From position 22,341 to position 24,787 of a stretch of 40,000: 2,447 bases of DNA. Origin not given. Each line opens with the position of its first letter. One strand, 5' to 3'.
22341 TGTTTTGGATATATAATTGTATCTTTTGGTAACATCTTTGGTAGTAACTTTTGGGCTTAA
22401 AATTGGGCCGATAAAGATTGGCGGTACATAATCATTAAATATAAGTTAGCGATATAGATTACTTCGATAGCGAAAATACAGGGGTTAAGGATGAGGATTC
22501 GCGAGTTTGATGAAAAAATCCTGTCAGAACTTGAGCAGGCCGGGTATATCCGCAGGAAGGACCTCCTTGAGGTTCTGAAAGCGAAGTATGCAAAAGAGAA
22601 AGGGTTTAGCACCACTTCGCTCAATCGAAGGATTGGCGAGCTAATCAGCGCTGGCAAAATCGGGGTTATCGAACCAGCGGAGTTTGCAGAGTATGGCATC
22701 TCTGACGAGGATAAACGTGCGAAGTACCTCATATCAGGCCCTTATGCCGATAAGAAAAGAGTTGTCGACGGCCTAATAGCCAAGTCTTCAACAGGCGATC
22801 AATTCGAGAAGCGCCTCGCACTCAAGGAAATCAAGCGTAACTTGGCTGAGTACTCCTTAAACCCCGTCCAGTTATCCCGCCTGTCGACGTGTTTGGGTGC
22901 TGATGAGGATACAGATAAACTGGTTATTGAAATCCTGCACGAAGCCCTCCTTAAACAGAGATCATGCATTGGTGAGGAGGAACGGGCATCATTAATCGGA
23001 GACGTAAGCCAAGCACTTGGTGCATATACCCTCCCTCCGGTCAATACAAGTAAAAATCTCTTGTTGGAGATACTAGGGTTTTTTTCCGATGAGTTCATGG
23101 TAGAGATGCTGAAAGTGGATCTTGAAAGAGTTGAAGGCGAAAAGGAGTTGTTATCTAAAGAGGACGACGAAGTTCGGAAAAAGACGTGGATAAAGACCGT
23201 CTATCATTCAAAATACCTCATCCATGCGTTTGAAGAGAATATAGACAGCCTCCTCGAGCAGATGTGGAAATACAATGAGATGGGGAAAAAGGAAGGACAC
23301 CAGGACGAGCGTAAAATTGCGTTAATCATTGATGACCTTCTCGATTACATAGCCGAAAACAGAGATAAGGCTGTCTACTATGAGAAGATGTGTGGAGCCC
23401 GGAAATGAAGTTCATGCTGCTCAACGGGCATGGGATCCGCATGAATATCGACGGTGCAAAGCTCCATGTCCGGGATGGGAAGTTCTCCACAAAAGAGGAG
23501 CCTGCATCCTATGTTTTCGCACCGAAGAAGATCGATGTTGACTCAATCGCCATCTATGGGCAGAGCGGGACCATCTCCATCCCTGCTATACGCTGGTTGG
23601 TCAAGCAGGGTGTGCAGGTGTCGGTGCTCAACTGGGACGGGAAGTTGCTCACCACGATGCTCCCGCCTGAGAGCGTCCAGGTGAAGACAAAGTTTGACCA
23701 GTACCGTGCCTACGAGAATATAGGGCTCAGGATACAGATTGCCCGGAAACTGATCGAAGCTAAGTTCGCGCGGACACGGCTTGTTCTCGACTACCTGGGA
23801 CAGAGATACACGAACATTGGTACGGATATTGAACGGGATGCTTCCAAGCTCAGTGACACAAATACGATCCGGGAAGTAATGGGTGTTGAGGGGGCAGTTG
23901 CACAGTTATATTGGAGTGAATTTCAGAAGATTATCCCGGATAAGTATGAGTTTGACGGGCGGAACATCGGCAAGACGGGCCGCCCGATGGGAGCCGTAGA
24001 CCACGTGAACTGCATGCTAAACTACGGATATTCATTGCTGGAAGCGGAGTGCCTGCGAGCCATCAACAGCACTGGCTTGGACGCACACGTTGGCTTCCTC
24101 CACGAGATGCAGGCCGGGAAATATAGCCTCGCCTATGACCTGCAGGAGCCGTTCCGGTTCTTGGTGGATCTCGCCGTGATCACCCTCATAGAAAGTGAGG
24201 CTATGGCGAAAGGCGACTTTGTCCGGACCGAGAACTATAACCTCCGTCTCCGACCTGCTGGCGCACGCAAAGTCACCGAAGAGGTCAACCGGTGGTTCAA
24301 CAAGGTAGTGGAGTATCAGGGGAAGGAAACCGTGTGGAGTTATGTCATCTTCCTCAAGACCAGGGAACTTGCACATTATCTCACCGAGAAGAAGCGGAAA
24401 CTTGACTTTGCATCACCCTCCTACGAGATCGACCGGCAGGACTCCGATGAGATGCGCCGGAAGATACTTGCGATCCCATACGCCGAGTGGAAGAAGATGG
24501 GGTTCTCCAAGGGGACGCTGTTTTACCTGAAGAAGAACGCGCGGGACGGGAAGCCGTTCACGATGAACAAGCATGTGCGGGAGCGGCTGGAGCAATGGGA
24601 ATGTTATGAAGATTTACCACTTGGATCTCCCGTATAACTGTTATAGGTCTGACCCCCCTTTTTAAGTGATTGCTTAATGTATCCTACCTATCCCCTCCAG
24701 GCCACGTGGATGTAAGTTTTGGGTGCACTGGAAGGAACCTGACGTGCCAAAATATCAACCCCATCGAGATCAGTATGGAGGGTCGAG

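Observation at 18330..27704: Complete casposon (Cas1 + PolB self-synthesizing transposon) inserted at the 3' end of tRNA-Leu(UAA)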

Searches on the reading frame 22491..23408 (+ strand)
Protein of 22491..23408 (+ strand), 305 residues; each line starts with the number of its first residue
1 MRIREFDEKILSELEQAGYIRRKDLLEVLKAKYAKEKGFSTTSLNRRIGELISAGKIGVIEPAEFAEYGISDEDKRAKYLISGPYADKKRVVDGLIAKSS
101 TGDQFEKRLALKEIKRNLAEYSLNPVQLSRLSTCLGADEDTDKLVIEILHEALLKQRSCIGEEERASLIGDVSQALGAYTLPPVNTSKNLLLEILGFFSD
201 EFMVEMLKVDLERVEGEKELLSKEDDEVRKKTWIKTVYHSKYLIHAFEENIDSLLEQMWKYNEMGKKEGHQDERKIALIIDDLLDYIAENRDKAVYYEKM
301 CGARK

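Call 4: search_protein_families(library=pfam, proteins=[window:22491-23408:+], max_evalue=0.01)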
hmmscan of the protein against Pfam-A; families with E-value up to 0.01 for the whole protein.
window:22491-23408:+ (305 aa): 1 family
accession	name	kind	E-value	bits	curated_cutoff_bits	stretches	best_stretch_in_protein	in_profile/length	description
PF13412.12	HTH_24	-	0.0091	16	21.9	0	4-57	2-47/48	Winged helix-turn-helix DNA-binding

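Call 8: search_protein_families(library=ncbifam, proteins=[window:22491-23408:+], max_evalue=0.01)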
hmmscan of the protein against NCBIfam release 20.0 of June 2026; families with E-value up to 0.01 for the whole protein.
window:22491-23408:+ (305 aa): 0 families

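Call 40: search_protein_families(library=pfam, proteins=[window:22491-23408:+], max_evalue=10)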
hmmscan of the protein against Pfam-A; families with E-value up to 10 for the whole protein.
window:22491-23408:+ (305 aa): 2 families
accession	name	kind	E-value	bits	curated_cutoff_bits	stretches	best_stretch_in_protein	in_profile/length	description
PF13412.12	HTH_24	-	0.0091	16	21.9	1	4-57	2-47/48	Winged helix-turn-helix DNA-binding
PF01974.23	tRNA_int_endo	-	0.058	13.9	27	1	63-116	26-79/85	tRNA intron endonuclease, catalytic C-terminal domain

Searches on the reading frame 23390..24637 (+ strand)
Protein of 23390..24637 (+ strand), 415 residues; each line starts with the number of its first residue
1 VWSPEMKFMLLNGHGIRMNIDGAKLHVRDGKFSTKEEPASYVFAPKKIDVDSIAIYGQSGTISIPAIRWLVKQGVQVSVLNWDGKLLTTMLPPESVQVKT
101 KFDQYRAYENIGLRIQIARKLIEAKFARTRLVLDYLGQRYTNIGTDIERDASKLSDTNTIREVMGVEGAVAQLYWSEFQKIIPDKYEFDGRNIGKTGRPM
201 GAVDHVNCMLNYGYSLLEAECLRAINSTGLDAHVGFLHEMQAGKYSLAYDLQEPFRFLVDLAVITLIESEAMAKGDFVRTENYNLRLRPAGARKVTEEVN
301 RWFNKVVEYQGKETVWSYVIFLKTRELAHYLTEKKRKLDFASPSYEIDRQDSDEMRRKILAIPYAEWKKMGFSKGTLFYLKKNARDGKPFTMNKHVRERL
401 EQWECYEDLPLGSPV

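Call 4: search_protein_families(library=pfam, proteins=[window:23390-24637:+], max_evalue=0.01)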
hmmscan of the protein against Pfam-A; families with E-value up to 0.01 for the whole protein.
window:23390-24637:+ (415 aa): 1 family
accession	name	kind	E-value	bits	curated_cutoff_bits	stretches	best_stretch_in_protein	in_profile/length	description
PF01867.21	Cas_Cas1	-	1.5e-67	228.1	22.3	1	21-300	6-282/283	CRISPR associated protein Cas1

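Call 8: search_protein_families(library=ncbifam, proteins=[window:23390-24637:+], max_evalue=0.01)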
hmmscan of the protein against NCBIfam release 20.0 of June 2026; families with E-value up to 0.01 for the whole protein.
window:23390-24637:+ (415 aa): 9 families
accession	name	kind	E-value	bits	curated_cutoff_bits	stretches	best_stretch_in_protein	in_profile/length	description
TIGR00287.1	cas1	equivalog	4.9e-60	203.3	71.7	1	48-336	33-324/327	CRISPR-associated endonuclease Cas1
NF049935.1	cas4g_cas1g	exception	5.5e-47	160.5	560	1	21-333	222-535/546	CRISPR-associated endonuclease Cas4g/Cas1g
TIGR03641.1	cas1_HMARI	exception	3.1e-42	145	304.1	1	49-336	33-316/324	type I-B CRISPR-associated endonuclease Cas1b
TIGR04093.1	cas1_CYANO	exception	9.1e-42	143.2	385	1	47-307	37-295/334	type I-D CRISPR-associated endonuclease Cas1d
TIGR03640.1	cas1_DVULG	exception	2e-40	139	385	1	50-331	39-328/340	type I-C CRISPR-associated endonuclease Cas1c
TIGR03983.1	cas1_MYXAN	equivalog_domain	5.5e-26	91.3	358.05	1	49-302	46-303/347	type I-MYXAN CRISPR-associated endonuclease Cas1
TIGR03639.1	cas1_NMENI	exception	2.3e-23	82.9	120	1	24-271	11-236/278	type II CRISPR-associated endonuclease Cas1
TIGR04329.1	cas1_PREFRAN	exception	4.5e-19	68.7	300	1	105-323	95-305/317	type V CRISPR-associated endonuclease Cas1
TIGR03638.1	cas1_ECOLI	exception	9.3e-10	38.2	215.6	1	154-258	124-222/269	type I-E CRISPR-associated endonuclease Cas1e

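Call 15: find_encoding_contigs(protein=window:23405-24637:+, flank=10000, max_places=6)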
Protein window:23405-24637:+ (410 aa): 1 contig read that carries it; 1 place shown.
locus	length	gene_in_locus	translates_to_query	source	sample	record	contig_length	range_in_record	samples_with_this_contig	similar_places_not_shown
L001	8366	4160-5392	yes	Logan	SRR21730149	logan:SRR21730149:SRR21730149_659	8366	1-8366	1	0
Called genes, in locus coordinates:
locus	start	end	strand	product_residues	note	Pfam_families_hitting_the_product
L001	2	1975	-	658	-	?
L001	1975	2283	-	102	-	-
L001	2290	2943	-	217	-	-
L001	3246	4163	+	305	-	-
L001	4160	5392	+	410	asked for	PF01867:Cas_Cas1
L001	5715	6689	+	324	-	-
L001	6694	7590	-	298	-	PF00145:DNA_methylase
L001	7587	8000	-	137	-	PF03852:Vsr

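Call 16: find_homologous_proteins(query=window:23405-24634:+)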
Query window:23405-24634:+ (410 aa): 398 proteins with E <= 0.001 among 3230 candidates; the best 120 are listed.
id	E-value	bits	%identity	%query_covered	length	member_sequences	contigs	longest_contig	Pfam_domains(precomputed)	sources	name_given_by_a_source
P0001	5.1e-246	834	90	97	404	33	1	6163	PF01867.22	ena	-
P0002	6.5e-242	821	89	97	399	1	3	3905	PF01867.22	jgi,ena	-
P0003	1.2e-236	804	86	99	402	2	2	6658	PF01867.22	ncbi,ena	-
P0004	2.4e-235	799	87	98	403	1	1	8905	PF01867.22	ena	-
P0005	1.1e-217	741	81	97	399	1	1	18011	PF01867.22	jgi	-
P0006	1.4e-194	665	73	97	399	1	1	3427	PF01867.22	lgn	-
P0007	1.1e-190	652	85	82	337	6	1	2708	PF01867.22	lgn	-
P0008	9.1e-186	636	69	97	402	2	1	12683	PF01867.22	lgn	-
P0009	1.1e-185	636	68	97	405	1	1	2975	PF01867.22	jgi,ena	-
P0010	5.4e-185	634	66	100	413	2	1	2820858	PF01867.22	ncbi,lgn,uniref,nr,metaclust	ncbi:CRISPR-associated endonuclease Cas1 [Methanoregula formicica]|uniref:CRISPR-associated endonucl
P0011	6.4e-185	633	66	99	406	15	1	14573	PF01867.22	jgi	-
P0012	6.6e-184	630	66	97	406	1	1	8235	PF01867.22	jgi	jgi:CRISP-associated protein Cas1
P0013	4.7e-183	627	66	97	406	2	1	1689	PF01867.22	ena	-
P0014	8.3e-183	626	67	97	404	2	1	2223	PF01867.22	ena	-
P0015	2.3e-181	622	66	97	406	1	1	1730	PF01867.22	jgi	-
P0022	1.6e-178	612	66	97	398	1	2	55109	PF01867.22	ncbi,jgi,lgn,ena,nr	ncbi:MAG TPA: CRISPR-associated endonuclease Cas1 [Methanoculleus sp.]|nr:CRISPR-associated endonucl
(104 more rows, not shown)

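Call 18: find_related_loci(query=window:23405-24634:+, collection=genome_contigs, flank=10000)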
Query window:23405-24634:+ (410 aa) in genome_contigs; peptide patterns used: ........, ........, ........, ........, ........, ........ (x = any residue, [..] = any of these).
33 stretches matched a pattern, but none encodes a relative of the query by tblastn (E <= 1e-3).

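Call 19: find_encoding_contigs(protein=P0005, flank=10000, max_places=3)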
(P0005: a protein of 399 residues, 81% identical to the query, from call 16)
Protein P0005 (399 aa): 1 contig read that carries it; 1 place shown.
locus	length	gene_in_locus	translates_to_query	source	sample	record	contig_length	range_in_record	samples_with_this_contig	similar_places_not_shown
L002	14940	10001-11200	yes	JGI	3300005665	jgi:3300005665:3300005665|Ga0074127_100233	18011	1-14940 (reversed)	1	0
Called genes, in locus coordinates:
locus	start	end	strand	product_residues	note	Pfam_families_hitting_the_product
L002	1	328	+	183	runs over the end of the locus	PF04475:DUF555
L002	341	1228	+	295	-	PF00294:PfkB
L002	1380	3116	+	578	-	PF09843:DUF2070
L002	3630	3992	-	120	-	-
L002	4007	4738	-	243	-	-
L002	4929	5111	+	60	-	-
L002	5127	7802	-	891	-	PF03175:DNA_pol_B_2 (weak)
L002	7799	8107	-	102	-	-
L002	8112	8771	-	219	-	-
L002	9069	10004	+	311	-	-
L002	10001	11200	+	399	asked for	PF01867:Cas_Cas1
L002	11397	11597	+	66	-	-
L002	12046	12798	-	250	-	-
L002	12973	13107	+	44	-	-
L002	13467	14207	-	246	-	-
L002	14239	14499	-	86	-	PF03050:DDE_Tnp_IS66 (weak)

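Call 20: find_encoding_contigs(protein=P0010, flank=10000, max_places=2)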
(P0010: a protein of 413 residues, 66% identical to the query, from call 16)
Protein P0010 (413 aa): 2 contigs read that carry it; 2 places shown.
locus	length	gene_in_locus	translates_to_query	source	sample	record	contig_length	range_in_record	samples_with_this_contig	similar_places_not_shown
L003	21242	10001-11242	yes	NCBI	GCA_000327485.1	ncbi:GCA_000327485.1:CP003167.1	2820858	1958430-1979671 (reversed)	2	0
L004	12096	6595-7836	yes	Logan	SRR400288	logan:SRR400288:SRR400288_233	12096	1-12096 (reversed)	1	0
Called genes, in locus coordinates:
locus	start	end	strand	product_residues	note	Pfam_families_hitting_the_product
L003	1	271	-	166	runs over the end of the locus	-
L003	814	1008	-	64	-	-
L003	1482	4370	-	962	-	PF02985:HEAT (faint), PF13513:HEAT_EZ (faint), PF13646:HEAT_2 (weak), PF23227:HEAT_MROH2B_C (faint), PF27756:SERAC1_N (faint), PF21581:SCD (faint), PF13646:HEAT_2 (weak)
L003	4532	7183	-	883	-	-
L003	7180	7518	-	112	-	-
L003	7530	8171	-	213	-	-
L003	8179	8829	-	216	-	-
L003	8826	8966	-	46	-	-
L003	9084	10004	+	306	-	-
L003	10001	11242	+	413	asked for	PF01867:Cas_Cas1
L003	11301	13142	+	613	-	PF03235:GmrSD_N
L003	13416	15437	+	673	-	-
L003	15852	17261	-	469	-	PF04326:SLFN_AlbA_2, PF13749:HATPase_c_4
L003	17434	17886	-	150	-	-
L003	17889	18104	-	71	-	-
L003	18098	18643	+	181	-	-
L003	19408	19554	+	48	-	-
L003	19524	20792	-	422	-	PF12773:DZR (weak), PF13248:Zn_ribbon_3 (weak)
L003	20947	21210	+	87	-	-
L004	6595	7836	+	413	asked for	PF01867:Cas_Cas1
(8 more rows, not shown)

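Call 21: find_encoding_contigs(protein=P0022, flank=10000, max_places=2)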
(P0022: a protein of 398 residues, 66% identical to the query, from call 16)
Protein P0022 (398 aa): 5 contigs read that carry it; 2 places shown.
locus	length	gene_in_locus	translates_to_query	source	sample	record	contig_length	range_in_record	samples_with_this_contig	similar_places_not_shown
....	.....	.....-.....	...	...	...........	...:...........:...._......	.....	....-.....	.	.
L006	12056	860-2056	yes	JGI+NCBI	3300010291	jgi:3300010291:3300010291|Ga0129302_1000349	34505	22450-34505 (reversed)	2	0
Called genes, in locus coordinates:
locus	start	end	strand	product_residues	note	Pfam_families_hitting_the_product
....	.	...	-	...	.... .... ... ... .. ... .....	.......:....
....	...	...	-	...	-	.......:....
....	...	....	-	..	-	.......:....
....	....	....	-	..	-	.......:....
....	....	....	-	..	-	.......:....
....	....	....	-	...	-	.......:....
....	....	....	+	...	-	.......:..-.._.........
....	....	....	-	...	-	-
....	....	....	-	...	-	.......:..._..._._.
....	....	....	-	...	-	-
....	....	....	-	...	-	-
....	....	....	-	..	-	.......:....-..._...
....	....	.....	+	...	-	-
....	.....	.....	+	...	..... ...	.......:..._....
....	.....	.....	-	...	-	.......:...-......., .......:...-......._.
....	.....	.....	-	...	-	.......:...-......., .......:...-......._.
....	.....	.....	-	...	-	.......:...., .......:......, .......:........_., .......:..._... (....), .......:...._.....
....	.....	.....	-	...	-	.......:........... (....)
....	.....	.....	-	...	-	-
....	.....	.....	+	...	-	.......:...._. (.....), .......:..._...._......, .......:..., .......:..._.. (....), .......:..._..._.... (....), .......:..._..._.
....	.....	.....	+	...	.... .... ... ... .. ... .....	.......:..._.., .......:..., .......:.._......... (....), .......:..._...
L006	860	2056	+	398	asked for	PF01867:Cas_Cas1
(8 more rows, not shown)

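Call 30: search_solved_structures(query=window:23405-24634:+, show_alignments=1)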
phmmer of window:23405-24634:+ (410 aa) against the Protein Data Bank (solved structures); distinct sequences matched with E-value up to 0.001: 16.
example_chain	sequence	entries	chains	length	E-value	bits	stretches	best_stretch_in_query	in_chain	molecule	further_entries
6opm_A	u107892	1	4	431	2.7e-174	583.4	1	1-400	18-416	CRISPR-associated endonuclease Cas1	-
4n06_A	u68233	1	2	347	2.5e-38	135.7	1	10-333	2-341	CRISPR-associated endonuclease Cas1 1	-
7cr6_A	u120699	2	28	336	5e-24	88.6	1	45-276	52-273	CRISPR-associated endonuclease Cas1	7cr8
8d3l_A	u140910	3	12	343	8.7e-21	77.9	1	47-326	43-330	CRISPR-associated endonuclease Cas1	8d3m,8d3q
8d3p_A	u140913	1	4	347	9e-21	77.9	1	47-326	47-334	CRISPR-associated endonuclease Cas1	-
7mi4_A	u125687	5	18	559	6.9e-20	75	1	7-283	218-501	CRISPR-associated exonuclease Cas4/endonuclease Cas1 fusion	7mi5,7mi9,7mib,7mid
4xtk_A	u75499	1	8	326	3e-14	56.4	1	47-269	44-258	CRISPR-associated endonuclease Cas1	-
7ei1_A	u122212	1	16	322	2.3e-13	53.5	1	47-305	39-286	CRISPR-associated endonuclease Cas1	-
4wj0_A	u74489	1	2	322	6.5e-12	48.7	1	46-305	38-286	CRISPR-associated endonuclease Cas1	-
2yzs_A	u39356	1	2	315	1.3e-11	47.8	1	44-304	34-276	Putative uncharacterized protein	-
7kft_D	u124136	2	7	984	3e-08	36.6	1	55-278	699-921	Cas6-RT-Cas1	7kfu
5xvn_A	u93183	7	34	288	2.4e-06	30.4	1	200-258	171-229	CRISPR-associated endonuclease Cas1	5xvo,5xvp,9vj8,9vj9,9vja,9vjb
6qxf_I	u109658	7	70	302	2.7e-05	26.9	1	199-259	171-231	CRISPR-associated endonuclease Cas1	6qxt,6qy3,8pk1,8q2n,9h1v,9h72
9h1h_B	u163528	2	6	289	4.1e-05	26.3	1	199-258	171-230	CRISPR-associated endonuclease Cas1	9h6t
9hp8_F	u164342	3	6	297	4.3e-05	26.2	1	199-258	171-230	CRISPR-associated endonuclease Cas1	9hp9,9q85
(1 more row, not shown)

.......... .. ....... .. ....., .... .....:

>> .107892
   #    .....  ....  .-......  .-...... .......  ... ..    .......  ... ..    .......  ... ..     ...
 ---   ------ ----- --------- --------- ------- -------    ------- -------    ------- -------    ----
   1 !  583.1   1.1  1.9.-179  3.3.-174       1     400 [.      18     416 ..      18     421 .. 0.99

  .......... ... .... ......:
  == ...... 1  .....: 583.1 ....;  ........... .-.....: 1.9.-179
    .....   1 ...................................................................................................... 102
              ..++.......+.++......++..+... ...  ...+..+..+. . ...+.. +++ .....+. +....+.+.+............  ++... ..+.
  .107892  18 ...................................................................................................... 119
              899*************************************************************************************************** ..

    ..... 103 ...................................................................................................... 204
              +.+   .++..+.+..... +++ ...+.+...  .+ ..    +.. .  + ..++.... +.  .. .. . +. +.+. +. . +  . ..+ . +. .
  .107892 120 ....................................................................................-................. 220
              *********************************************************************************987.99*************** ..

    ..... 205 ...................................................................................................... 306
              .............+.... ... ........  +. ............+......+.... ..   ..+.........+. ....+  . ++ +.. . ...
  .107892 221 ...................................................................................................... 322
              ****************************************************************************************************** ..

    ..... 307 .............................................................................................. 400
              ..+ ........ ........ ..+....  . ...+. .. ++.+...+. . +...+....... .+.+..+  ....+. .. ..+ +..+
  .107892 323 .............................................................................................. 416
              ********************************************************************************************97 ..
